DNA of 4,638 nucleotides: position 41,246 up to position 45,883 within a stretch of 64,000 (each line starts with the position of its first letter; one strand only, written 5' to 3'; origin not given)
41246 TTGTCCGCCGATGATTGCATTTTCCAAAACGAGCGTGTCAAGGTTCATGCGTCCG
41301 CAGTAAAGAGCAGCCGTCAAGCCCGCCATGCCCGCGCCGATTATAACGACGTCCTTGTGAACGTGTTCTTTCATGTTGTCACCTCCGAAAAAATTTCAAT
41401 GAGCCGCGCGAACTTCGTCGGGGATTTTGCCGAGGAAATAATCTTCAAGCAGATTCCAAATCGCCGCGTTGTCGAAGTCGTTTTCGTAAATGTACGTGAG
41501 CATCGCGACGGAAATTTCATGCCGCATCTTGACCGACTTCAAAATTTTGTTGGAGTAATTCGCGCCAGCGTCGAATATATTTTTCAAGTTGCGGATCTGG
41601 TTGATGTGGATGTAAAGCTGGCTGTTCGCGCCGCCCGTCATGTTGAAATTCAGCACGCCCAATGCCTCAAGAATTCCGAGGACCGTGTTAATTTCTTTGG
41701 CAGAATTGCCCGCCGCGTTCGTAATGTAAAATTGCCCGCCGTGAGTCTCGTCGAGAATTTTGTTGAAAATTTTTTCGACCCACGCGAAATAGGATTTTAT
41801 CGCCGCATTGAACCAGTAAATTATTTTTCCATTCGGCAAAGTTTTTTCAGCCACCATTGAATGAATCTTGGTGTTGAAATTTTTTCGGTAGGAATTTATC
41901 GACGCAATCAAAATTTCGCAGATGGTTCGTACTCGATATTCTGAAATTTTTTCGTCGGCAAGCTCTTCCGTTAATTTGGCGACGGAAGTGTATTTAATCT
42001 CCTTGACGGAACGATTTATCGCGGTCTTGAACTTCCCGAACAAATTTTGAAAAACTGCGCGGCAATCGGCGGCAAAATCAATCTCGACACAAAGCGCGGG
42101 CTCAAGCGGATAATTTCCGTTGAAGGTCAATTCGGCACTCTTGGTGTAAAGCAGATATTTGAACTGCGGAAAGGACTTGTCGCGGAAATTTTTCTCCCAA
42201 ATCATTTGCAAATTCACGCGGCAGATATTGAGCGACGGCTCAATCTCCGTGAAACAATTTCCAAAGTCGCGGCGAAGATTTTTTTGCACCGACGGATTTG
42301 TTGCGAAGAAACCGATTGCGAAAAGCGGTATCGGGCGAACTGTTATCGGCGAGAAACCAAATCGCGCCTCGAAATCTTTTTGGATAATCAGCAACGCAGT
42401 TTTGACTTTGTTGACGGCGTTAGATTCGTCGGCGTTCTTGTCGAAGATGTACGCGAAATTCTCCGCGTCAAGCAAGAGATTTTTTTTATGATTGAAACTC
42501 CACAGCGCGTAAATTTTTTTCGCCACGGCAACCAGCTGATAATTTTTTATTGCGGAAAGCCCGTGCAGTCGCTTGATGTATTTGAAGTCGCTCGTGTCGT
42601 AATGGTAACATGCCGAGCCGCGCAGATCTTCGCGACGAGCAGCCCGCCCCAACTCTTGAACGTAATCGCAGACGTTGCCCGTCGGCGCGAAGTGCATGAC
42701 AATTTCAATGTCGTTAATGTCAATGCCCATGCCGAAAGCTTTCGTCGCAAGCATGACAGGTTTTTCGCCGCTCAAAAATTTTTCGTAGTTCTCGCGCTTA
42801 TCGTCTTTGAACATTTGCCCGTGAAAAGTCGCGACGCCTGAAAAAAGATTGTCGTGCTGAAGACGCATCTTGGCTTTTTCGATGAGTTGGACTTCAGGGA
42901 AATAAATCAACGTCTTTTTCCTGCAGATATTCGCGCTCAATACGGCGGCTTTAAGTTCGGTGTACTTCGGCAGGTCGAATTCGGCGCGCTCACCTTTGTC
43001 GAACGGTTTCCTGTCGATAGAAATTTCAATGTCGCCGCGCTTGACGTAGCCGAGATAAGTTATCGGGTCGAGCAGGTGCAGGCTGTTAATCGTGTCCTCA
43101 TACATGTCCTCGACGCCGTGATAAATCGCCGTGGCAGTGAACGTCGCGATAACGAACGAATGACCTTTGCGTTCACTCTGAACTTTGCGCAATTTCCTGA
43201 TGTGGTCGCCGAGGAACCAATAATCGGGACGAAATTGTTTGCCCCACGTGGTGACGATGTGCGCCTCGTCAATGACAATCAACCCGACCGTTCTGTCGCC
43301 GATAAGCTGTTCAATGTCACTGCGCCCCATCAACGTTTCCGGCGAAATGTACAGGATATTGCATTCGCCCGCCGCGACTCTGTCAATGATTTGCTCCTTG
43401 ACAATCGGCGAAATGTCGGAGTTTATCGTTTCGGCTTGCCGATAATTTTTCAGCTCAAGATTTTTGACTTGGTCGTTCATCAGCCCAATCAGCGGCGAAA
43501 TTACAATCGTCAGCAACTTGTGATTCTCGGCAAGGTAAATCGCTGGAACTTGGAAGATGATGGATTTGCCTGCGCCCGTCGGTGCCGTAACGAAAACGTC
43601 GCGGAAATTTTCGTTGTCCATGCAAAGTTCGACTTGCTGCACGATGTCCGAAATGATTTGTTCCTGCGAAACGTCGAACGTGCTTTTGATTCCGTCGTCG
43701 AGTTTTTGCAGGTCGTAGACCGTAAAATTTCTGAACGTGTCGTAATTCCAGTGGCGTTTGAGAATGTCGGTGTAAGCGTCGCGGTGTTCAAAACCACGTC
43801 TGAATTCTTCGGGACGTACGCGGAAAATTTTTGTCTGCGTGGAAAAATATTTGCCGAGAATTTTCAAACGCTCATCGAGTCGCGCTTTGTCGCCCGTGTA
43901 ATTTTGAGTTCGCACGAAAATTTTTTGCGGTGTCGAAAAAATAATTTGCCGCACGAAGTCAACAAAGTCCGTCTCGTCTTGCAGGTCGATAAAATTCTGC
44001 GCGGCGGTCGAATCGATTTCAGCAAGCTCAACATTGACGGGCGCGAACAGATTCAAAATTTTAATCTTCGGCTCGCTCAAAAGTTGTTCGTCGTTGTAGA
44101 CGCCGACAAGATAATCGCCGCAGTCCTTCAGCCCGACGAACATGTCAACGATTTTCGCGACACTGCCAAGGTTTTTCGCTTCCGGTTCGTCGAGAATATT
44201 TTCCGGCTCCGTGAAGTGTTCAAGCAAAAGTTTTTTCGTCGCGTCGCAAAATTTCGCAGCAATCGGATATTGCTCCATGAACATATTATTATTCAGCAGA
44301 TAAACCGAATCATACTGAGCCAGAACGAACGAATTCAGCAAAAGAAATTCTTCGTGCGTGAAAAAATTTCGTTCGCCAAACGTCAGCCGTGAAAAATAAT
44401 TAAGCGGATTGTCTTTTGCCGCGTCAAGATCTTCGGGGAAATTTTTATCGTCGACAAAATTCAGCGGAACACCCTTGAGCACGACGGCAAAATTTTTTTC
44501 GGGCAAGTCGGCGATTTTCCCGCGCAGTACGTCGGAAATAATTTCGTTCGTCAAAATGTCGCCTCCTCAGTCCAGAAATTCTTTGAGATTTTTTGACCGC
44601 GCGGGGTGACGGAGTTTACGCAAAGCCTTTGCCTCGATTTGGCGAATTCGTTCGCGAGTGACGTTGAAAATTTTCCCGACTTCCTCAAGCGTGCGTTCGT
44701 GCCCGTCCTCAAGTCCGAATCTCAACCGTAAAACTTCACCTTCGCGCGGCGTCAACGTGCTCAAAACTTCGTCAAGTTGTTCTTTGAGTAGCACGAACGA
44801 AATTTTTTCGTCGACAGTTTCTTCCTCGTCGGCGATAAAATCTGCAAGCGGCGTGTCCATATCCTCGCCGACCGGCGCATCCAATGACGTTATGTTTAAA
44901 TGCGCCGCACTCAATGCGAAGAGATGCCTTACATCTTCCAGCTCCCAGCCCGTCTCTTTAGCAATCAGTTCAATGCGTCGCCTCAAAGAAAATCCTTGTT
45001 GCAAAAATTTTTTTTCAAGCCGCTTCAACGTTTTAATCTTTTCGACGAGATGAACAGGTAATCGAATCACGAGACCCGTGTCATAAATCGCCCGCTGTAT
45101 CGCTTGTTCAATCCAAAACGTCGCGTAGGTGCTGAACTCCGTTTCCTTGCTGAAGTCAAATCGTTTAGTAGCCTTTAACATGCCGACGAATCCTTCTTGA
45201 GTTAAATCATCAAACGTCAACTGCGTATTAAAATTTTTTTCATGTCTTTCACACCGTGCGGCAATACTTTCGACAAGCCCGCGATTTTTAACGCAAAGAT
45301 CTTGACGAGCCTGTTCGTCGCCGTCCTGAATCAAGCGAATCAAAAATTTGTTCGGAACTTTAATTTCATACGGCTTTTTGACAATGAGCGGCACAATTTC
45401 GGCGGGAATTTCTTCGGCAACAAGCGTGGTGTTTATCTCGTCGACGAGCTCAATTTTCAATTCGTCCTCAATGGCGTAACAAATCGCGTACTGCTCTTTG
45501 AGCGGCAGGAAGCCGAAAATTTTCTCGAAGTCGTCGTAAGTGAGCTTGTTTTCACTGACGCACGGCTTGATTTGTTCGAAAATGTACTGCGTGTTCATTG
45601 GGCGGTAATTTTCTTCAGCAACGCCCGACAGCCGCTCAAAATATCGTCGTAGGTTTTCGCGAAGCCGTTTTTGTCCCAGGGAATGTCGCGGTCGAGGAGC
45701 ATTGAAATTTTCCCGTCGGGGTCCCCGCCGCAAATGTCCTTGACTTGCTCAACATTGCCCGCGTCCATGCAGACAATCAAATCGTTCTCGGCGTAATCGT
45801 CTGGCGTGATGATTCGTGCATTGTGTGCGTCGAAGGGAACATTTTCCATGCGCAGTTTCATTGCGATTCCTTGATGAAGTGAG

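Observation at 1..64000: Extreme over-representation of the octamer palindrome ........, HIP1- or uptake-sequence-like in density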

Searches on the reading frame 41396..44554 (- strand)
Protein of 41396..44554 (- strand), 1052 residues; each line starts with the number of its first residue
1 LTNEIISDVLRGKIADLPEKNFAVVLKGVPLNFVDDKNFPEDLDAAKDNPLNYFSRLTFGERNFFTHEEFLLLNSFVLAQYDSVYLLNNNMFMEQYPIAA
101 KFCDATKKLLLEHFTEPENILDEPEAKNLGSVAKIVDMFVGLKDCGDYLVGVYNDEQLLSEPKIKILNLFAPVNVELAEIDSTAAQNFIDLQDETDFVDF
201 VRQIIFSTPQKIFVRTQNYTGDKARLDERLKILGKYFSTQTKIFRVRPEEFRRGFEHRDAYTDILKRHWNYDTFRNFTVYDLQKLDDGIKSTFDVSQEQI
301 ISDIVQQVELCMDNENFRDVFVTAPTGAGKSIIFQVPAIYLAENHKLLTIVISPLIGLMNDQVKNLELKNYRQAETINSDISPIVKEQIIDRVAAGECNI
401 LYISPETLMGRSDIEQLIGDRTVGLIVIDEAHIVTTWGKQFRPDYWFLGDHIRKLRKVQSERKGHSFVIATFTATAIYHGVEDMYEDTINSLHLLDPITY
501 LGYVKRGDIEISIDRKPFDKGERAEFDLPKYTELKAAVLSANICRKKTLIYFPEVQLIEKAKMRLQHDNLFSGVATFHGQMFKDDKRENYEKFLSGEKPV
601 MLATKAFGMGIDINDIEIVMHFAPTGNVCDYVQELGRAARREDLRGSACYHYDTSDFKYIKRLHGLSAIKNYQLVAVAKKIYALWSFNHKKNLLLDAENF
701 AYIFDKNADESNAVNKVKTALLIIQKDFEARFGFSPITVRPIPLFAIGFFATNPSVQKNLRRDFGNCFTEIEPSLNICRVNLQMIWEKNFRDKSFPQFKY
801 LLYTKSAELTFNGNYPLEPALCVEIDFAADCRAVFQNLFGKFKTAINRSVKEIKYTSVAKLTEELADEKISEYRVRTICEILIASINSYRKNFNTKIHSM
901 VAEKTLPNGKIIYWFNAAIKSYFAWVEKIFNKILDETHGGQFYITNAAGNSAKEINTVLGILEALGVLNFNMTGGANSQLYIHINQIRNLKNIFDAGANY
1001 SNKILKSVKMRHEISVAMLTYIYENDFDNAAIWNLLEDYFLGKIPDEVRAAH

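Call 5: search_protein_families(library=pfam, proteins=[window:41396-44554:-])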
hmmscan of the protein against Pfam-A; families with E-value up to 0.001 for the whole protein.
window:41396-44554:- (1052 aa): 3 families
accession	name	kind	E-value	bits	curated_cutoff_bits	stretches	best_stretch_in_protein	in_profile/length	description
PF00270.35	DEAD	-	1e-20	74.6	26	1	316-482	13-165/167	DEAD/DEAH box helicase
PF00271.37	Helicase_C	-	1.5e-19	70.7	23.5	1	544-641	14-109/110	Helicase conserved C-terminal domain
PF04851.21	ResIII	-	6.6e-09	36.3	22.5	1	296-436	7-139/164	Type III restriction enzyme, res subunit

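Call 36: find_related_loci(query=window:41396-44554:-, collection=metagenome_contigs, flank=10000)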
Query window:41396-44554:- (1052 aa) in metagenome_contigs; peptide patterns used: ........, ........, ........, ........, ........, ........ (x = any residue, [..] = any of these).
27 stretches matched a pattern; 2 encode a relative of the query (tblastn E <= 1e-3); 2 distinct loci.
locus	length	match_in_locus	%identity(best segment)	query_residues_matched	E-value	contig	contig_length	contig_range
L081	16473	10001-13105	71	4-1047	0e+0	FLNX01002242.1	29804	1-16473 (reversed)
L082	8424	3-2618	83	171-1043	0e+0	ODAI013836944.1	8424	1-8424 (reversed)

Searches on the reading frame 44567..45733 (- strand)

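Call 34: search_protein_families(library=pfam, proteins=[window:44567-45733:-], max_evalue=0.0001)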
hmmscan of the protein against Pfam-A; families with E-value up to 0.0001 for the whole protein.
window:44567-45733:- (388 aa): 3 families
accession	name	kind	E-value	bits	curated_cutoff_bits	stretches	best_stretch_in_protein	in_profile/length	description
PF04545.22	Sigma70_r4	-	3.3e-20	71.8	24.1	1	323-376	1-50/50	Sigma-70, region 4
PF04542.20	Sigma70_r2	-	8e-14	51.6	24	1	149-216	4-65/71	Sigma-70 region 2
PF04539.22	Sigma70_r3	-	2.1e-06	28.2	25.3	1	253-305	22-71/78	Sigma-70 region 3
